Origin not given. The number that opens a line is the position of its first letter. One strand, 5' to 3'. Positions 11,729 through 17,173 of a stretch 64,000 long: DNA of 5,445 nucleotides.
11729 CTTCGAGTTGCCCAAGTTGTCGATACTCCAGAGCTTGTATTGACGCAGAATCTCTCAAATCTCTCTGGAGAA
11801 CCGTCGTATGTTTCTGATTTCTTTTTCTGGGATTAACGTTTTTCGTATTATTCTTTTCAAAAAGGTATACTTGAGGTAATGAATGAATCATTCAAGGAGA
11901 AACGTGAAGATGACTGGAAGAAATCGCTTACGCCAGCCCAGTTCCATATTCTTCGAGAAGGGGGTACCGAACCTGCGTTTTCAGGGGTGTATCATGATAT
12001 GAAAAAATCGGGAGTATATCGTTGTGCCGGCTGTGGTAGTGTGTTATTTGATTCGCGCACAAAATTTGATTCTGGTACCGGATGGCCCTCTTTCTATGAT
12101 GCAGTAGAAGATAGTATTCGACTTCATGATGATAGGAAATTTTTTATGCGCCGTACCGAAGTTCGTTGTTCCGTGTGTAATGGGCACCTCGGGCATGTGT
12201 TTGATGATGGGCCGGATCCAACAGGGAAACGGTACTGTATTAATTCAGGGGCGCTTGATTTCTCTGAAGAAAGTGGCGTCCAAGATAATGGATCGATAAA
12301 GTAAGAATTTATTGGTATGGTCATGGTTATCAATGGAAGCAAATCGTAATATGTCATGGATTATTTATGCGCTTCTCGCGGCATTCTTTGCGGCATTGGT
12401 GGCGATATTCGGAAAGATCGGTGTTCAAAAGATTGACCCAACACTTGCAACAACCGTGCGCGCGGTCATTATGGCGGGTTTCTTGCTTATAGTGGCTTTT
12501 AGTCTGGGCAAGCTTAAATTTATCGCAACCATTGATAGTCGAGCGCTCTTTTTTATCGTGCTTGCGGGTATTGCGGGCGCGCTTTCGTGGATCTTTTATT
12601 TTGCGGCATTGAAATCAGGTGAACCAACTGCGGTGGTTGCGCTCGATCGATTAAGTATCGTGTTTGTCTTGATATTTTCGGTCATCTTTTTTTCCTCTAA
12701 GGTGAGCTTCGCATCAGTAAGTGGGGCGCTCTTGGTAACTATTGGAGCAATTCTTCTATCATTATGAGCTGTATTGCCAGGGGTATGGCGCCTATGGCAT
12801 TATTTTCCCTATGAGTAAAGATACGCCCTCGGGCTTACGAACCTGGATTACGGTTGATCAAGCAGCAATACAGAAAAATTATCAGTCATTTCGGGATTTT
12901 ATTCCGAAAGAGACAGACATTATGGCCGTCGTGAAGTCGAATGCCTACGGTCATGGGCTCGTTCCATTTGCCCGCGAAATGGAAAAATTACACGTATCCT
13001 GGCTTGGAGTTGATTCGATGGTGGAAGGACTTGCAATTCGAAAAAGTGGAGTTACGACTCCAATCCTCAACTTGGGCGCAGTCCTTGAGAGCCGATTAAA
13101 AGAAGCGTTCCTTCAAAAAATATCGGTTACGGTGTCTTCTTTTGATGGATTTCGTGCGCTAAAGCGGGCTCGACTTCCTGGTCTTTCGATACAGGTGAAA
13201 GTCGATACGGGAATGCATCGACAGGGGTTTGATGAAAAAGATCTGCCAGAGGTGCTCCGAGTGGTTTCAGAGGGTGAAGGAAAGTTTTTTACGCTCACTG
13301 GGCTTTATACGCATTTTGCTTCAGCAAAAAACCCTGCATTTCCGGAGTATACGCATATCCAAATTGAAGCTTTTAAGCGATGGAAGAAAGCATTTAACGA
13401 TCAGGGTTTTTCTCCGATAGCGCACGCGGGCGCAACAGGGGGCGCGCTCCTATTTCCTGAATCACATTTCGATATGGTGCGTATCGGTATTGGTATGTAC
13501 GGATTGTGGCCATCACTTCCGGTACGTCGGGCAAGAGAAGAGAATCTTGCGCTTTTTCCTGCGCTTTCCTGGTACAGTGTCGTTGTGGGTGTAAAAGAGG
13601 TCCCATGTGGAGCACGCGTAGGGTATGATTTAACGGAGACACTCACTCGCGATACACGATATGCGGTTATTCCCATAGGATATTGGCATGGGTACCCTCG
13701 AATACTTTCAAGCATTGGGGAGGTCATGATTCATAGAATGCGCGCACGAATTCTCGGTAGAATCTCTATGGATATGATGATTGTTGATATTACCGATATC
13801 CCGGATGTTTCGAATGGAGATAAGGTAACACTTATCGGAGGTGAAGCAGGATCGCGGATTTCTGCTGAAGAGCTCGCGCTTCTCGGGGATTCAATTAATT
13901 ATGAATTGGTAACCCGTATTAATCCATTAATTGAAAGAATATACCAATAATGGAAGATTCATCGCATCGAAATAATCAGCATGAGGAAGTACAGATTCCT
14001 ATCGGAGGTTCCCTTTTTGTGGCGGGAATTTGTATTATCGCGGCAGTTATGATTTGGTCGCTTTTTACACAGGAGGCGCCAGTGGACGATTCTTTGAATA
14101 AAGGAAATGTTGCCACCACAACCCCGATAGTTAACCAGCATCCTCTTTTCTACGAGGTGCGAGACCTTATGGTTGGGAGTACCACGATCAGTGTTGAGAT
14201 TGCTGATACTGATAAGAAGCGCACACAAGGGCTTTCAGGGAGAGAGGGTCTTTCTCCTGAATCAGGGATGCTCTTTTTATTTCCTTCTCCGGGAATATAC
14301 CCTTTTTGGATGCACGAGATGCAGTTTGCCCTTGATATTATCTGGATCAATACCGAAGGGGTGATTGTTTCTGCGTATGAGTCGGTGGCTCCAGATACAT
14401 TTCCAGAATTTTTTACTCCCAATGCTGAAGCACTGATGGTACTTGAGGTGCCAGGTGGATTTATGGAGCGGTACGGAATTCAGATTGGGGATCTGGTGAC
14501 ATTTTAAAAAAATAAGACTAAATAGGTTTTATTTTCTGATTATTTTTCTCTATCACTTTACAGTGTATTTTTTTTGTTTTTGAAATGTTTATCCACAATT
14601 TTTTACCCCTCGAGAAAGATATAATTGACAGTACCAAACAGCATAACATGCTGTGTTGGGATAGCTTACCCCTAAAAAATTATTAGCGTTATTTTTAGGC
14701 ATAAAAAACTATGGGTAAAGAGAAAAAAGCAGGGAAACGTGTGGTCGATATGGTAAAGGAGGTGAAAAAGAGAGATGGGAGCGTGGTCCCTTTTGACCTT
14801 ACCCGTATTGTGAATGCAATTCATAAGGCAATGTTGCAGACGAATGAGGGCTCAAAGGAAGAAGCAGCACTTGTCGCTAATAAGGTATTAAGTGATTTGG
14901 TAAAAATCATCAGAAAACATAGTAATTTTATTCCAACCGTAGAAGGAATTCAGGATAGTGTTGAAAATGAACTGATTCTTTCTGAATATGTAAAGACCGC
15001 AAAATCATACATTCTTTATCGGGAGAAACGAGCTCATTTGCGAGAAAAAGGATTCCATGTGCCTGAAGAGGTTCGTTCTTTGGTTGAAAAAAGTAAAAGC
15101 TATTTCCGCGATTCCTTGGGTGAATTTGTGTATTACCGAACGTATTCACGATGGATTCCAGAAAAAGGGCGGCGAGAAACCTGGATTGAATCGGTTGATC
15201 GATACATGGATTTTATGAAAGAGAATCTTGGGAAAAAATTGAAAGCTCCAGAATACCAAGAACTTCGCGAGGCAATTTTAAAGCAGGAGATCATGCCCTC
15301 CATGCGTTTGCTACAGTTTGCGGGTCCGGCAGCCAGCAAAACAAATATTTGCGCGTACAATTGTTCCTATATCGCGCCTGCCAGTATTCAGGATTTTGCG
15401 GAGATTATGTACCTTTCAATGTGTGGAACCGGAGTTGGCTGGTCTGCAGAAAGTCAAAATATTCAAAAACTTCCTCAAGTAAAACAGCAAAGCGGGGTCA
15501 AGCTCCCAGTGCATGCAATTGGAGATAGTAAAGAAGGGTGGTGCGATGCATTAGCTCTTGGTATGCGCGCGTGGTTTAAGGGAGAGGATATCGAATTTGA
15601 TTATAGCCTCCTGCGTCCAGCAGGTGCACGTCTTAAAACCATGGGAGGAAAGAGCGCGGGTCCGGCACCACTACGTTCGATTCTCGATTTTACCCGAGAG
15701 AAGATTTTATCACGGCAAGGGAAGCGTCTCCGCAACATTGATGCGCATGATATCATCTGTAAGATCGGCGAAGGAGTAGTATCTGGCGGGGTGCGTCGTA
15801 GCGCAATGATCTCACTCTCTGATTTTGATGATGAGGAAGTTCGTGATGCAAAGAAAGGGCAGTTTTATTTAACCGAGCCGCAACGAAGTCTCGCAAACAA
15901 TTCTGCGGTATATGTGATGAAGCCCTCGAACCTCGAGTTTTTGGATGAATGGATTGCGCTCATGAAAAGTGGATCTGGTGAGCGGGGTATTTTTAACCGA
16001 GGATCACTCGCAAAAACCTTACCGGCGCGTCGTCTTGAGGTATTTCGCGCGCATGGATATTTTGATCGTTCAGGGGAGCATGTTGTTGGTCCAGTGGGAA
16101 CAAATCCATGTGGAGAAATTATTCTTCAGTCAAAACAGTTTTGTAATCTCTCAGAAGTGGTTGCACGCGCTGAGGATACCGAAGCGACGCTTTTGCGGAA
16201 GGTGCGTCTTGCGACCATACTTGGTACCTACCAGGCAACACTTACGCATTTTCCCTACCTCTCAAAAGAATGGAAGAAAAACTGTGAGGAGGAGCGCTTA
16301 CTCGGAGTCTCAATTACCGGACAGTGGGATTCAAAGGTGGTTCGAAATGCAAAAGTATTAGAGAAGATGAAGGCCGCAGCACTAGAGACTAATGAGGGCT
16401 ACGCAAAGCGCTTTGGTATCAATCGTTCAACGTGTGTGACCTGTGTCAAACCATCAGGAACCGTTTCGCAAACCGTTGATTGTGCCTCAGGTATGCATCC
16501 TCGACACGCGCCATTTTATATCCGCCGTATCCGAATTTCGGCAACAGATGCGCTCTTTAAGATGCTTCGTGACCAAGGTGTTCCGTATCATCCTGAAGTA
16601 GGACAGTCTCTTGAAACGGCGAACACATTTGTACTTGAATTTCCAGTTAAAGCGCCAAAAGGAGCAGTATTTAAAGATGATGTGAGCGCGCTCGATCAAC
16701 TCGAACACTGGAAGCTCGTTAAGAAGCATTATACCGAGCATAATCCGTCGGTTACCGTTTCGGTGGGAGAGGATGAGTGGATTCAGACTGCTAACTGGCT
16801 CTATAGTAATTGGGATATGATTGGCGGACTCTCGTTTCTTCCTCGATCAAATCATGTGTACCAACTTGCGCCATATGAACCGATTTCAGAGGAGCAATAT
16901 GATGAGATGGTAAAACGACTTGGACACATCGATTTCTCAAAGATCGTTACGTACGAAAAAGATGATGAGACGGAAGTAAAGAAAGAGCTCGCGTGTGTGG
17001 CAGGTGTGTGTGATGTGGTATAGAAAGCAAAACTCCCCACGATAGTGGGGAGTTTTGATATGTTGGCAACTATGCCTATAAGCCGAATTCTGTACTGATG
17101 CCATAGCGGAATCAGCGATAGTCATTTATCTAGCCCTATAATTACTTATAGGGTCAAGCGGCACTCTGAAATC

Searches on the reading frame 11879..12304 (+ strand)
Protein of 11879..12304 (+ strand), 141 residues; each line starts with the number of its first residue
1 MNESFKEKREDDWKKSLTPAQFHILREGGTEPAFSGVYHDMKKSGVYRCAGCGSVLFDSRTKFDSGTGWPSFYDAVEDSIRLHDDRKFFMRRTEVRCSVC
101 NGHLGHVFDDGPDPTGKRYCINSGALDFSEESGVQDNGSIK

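Call 30: search_protein_families(library=pfam, proteins=[window:11879-12304:+], max_evalue=0.0001)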
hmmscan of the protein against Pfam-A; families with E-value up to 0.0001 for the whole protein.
window:11879-12304:+ (141 aa): 1 family
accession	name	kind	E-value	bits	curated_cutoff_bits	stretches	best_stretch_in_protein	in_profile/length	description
PF01641.26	SelR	-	1.1e-48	164.5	24.9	1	17-129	1-115/116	SelR domain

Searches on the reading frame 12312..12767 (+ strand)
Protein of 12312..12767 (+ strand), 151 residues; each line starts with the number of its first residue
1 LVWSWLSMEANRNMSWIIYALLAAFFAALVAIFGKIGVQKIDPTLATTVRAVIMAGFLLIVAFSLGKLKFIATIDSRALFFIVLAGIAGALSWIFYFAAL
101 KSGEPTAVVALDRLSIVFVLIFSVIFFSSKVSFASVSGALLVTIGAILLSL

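Call 31: search_protein_families(library=pfam, proteins=[window:12312-12767:+], max_evalue=0.0001)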
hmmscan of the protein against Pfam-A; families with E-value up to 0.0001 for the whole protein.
window:12312-12767:+ (151 aa): 1 family
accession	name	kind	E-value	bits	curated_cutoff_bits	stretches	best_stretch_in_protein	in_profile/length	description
PF00892.27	EamA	-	5.3e-20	72.5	28.2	1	14-150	1-134/135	EamA-like transporter family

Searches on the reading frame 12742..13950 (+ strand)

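Call 31: search_protein_families(library=pfam, proteins=[window:12742-13950:+], max_evalue=0.0001)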
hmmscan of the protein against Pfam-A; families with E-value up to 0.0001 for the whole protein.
window:12742-13950:+ (402 aa): 2 families
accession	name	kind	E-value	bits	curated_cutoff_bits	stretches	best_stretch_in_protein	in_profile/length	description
PF01168.26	Ala_racemase_N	-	1.4e-54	185.6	24.1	1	38-255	1-218/220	Alanine racemase, N-terminal domain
PF00842.27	Ala_racemase_C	-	1e-37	129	25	1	274-401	1-127/127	Alanine racemase, C-terminal domain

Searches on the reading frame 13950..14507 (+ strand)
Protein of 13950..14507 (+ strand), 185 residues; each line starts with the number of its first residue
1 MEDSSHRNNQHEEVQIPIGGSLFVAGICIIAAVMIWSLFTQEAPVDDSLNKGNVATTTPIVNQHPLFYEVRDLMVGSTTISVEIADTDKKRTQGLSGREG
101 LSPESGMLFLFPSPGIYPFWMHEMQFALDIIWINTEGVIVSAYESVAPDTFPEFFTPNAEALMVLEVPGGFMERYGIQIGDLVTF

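Call 31: search_protein_families(library=pfam, proteins=[window:13950-14507:+], max_evalue=0.0001)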
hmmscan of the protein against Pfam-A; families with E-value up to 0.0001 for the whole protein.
window:13950-14507:+ (185 aa): 1 family
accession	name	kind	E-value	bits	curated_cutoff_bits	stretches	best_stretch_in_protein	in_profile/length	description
PF02643.20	DUF192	-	1.3e-28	99.4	27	1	80-185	1-96/96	Uncharacterized ACR, COG1430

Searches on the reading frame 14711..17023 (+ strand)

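Call 31: search_protein_families(library=pfam, proteins=[window:14711-17023:+], max_evalue=0.0001)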
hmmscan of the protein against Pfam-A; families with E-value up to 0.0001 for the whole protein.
window:14711-17023:+ (770 aa): 4 families
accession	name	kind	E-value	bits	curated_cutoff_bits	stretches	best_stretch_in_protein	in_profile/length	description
PF03477.21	ATP-cone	-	7.5e-20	71.7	25.8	1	17-108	2-87/88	ATP cone domain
PF17975.6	RNR_Alpha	-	2.9e-12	47.4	26.4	1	126-183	10-66/101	Ribonucleotide reductase alpha domain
PF21995.1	RNR-II_ins_dom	-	3.3e-06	27.7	27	1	267-325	36-100/107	B12-dependent ribonucleotide reductase, insertion domain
PF02867.20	Ribonuc_red_lgC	-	3.3e-06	26.5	23.9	0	566-623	374-434/523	Ribonucleotide reductase, barrel domain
